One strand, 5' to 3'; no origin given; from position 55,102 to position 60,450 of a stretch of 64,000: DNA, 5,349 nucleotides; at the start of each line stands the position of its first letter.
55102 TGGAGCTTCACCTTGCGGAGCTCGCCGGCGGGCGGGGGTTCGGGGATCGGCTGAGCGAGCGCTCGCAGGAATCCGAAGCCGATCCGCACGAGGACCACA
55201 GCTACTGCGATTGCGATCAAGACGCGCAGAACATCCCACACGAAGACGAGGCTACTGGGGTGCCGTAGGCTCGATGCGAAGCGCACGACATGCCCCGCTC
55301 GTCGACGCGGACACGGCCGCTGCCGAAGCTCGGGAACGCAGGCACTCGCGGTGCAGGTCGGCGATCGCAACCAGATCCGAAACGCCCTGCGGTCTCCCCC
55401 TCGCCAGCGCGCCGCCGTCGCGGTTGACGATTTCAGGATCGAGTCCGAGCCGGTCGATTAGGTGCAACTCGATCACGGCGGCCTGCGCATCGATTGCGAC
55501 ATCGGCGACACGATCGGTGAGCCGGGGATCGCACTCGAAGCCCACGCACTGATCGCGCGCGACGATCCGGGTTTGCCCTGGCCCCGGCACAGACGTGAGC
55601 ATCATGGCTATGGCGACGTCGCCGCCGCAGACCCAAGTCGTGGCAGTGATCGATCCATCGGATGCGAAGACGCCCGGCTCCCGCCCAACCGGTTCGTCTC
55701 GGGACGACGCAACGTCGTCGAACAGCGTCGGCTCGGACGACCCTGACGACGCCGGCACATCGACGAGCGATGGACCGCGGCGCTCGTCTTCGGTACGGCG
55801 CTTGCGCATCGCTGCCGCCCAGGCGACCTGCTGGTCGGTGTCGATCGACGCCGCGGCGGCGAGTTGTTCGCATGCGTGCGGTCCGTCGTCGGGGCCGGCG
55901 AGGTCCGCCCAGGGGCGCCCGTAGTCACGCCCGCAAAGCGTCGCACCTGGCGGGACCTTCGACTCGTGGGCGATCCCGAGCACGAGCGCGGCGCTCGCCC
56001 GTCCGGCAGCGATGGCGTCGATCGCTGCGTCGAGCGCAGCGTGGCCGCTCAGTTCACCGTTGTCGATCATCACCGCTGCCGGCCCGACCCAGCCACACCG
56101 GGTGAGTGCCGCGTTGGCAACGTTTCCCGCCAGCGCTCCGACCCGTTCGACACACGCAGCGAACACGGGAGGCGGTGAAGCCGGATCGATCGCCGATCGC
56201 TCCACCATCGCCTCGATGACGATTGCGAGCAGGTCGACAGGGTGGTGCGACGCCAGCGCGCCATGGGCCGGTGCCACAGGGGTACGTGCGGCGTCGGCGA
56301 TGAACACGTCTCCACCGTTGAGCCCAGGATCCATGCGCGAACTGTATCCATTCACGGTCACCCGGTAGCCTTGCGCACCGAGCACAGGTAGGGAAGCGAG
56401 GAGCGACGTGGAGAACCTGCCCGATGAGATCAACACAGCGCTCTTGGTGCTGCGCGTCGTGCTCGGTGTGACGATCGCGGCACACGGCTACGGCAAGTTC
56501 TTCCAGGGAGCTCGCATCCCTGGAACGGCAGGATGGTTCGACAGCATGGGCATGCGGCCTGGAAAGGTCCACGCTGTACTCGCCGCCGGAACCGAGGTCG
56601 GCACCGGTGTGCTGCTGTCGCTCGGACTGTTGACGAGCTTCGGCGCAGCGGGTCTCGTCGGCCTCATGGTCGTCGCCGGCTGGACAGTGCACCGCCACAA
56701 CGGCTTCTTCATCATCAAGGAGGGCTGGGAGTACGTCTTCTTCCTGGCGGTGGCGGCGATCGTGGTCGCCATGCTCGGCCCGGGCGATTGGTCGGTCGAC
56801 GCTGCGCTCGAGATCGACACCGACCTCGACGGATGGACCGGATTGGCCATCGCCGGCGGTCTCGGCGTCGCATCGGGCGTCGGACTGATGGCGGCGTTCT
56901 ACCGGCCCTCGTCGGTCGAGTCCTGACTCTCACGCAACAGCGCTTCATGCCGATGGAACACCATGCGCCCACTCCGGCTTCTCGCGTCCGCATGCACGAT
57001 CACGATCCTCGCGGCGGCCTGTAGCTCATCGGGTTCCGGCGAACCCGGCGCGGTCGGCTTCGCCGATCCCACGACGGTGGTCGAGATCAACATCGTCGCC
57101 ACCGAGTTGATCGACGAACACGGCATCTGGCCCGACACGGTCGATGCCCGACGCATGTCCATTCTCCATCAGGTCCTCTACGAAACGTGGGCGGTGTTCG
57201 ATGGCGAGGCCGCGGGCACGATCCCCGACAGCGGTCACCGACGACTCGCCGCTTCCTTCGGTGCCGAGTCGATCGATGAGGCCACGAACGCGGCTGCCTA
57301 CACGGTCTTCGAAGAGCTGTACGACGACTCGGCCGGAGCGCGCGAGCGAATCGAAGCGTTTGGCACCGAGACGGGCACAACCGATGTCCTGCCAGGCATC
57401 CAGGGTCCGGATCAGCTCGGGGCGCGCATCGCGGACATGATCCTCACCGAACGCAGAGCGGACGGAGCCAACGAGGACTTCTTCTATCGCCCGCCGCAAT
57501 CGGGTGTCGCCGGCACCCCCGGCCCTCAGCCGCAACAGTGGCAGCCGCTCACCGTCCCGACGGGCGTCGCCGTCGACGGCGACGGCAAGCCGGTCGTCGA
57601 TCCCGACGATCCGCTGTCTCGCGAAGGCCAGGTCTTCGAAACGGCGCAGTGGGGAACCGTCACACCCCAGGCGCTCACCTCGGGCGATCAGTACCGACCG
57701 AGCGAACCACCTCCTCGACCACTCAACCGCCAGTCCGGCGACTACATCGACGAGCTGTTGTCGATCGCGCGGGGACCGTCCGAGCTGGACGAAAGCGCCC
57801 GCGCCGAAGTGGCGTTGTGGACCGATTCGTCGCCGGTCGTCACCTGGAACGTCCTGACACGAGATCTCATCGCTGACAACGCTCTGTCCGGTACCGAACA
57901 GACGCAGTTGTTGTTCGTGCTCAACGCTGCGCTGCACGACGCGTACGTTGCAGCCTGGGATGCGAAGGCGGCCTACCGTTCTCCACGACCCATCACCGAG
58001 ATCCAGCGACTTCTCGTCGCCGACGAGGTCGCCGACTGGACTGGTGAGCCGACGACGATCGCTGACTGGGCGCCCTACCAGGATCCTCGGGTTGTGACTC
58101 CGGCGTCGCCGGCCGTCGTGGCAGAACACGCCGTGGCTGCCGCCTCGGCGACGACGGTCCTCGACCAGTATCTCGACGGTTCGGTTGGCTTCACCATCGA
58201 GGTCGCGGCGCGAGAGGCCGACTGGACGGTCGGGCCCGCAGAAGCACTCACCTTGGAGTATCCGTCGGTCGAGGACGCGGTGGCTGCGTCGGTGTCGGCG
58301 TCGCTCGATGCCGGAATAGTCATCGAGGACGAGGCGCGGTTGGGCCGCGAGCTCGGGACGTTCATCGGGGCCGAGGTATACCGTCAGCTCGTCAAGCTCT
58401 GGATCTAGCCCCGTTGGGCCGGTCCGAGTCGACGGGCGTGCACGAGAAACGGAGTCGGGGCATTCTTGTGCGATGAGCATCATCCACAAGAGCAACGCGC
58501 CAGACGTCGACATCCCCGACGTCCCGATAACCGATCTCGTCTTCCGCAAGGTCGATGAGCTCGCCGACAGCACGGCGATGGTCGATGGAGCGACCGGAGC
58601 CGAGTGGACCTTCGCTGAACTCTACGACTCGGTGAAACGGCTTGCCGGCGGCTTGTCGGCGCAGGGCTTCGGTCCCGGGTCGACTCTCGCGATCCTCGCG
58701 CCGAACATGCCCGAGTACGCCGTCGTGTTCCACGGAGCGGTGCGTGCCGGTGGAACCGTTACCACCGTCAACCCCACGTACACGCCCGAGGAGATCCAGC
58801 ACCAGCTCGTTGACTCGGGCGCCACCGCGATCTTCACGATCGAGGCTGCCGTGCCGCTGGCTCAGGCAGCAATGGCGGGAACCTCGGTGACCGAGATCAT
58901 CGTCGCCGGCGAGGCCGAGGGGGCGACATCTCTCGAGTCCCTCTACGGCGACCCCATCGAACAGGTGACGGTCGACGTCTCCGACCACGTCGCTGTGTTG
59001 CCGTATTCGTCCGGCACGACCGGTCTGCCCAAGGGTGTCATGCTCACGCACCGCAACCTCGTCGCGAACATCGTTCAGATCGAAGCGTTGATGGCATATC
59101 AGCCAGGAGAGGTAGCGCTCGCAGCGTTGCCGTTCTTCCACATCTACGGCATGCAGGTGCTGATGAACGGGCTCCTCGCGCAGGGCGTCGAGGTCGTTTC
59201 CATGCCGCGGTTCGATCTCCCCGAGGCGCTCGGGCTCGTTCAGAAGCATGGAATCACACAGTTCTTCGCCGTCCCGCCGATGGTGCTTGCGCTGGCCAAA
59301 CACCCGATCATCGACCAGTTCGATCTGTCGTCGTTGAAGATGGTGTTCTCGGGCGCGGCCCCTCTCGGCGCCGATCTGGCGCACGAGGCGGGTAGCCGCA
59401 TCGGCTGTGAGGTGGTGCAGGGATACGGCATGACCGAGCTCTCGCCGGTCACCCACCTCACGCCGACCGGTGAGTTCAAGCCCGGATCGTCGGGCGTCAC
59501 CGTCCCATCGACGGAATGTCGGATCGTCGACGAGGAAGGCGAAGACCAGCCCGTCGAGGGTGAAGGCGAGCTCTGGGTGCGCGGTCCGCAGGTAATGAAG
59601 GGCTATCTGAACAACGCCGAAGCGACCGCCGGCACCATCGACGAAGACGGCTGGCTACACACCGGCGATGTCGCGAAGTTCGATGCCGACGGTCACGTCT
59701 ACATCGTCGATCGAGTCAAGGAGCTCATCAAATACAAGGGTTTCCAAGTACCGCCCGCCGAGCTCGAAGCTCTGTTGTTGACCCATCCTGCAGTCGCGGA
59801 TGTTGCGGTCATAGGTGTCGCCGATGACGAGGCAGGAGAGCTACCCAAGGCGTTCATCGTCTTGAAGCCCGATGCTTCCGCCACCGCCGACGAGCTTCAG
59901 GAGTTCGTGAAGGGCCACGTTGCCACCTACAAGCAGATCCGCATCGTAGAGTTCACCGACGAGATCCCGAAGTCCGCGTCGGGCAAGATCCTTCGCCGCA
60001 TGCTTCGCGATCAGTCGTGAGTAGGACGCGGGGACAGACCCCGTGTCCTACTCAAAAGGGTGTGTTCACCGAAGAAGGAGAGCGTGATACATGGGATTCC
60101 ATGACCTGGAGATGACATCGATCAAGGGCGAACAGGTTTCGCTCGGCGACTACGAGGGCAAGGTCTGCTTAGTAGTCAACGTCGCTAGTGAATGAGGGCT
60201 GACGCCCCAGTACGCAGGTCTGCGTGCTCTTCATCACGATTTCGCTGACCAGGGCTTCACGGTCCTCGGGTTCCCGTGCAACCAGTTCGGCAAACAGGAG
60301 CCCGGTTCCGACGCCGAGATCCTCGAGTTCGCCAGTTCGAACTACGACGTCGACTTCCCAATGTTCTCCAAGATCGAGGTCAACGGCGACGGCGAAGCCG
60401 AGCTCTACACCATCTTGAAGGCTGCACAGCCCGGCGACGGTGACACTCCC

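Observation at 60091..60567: Glutathione peroxidase with an in-frame TGA at the catalytic residue plus a SECIS-like hairpin: candidate actinobacterial selenoprotein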

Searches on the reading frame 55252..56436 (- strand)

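Call 81: search_protein_families(library=pfam, proteins=[window:55252-56436:-])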
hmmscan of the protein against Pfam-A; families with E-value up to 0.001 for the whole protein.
window:55252-56436:- (394 aa): 2 families
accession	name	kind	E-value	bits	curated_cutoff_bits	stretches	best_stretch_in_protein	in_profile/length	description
PF00108.29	Thiolase_N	-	1.5e-13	51.2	26.4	1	44-281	1-257/260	Thiolase, N-terminal domain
PF02803.24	Thiolase_C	-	0.00048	20.2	27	0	320-381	52-112/123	Thiolase, C-terminal domain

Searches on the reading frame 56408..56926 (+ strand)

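Call 81: search_protein_families(library=pfam, proteins=[window:56408-56926:+])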
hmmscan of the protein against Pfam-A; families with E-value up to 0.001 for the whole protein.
window:56408-56926:+ (172 aa): 2 families
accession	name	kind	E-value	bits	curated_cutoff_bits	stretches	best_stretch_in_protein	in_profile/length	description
PF07681.17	DoxX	-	3.6e-22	79.2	23.6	1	11-96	1-85/85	DoxX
PF07291.16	MauE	-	0.00077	20.2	27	1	10-90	3-83/128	Methylamine utilisation protein MauE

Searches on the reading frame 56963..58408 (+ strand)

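Call 81: search_protein_families(library=pfam, proteins=[window:56963-58408:+])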
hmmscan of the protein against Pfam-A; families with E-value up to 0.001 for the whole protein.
window:56963-58408:+ (481 aa): 1 family
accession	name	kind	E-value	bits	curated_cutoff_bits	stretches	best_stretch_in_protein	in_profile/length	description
PF21167.2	DUF6851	-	0.00078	20.3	27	0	68-171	2-104/140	Domain of unknown function (DUF6851)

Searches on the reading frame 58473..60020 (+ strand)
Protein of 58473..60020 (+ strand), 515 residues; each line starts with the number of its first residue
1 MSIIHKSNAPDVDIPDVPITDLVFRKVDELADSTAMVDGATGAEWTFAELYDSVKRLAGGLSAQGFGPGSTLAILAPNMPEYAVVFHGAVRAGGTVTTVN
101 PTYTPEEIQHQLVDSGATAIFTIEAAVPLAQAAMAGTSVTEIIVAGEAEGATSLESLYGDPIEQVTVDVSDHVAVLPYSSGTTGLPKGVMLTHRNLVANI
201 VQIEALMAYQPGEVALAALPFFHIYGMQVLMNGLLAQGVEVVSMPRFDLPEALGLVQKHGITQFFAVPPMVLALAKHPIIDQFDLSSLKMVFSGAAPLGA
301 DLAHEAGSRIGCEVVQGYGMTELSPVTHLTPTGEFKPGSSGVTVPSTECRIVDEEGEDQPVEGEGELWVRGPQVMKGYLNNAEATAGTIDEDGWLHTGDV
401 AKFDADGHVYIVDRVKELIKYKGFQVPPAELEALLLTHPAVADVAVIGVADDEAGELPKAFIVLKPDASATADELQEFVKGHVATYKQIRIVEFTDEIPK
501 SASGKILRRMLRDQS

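Call 24: find_encoding_contigs(protein=window:58473-60020:+, flank=2000, max_places=4)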
Protein window:58473-60020:+ (515 aa): no gene with exactly this product is on record in the collection.

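Call 81: search_protein_families(library=pfam, proteins=[window:58473-60020:+])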
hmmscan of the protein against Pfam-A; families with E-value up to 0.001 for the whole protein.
window:58473-60020:+ (515 aa): 2 families
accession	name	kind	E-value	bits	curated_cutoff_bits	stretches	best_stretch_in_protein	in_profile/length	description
PF00501.34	AMP-binding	-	8.1e-99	331.4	29.9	1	25-379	3-384/384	AMP-binding enzyme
PF13193.12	AMP-binding_C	-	1.3e-21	77.7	24.5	1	430-505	1-76/76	AMP-binding enzyme C-terminal domain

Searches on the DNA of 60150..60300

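Call 8: search_rna_families(source=window, start=60150, end=60300, threshold=evalue, max_evalue=10, show_alignments=3)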
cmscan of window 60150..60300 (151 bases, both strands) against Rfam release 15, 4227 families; matches with E-value up to 10: 1.
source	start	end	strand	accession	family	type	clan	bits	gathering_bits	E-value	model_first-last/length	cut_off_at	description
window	60155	60260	+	RF02128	GNAS-AS1_2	Gene; lncRNA;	-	10.9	47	9.1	1-118/118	no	GNAS antisense RNA 1 conserved region 2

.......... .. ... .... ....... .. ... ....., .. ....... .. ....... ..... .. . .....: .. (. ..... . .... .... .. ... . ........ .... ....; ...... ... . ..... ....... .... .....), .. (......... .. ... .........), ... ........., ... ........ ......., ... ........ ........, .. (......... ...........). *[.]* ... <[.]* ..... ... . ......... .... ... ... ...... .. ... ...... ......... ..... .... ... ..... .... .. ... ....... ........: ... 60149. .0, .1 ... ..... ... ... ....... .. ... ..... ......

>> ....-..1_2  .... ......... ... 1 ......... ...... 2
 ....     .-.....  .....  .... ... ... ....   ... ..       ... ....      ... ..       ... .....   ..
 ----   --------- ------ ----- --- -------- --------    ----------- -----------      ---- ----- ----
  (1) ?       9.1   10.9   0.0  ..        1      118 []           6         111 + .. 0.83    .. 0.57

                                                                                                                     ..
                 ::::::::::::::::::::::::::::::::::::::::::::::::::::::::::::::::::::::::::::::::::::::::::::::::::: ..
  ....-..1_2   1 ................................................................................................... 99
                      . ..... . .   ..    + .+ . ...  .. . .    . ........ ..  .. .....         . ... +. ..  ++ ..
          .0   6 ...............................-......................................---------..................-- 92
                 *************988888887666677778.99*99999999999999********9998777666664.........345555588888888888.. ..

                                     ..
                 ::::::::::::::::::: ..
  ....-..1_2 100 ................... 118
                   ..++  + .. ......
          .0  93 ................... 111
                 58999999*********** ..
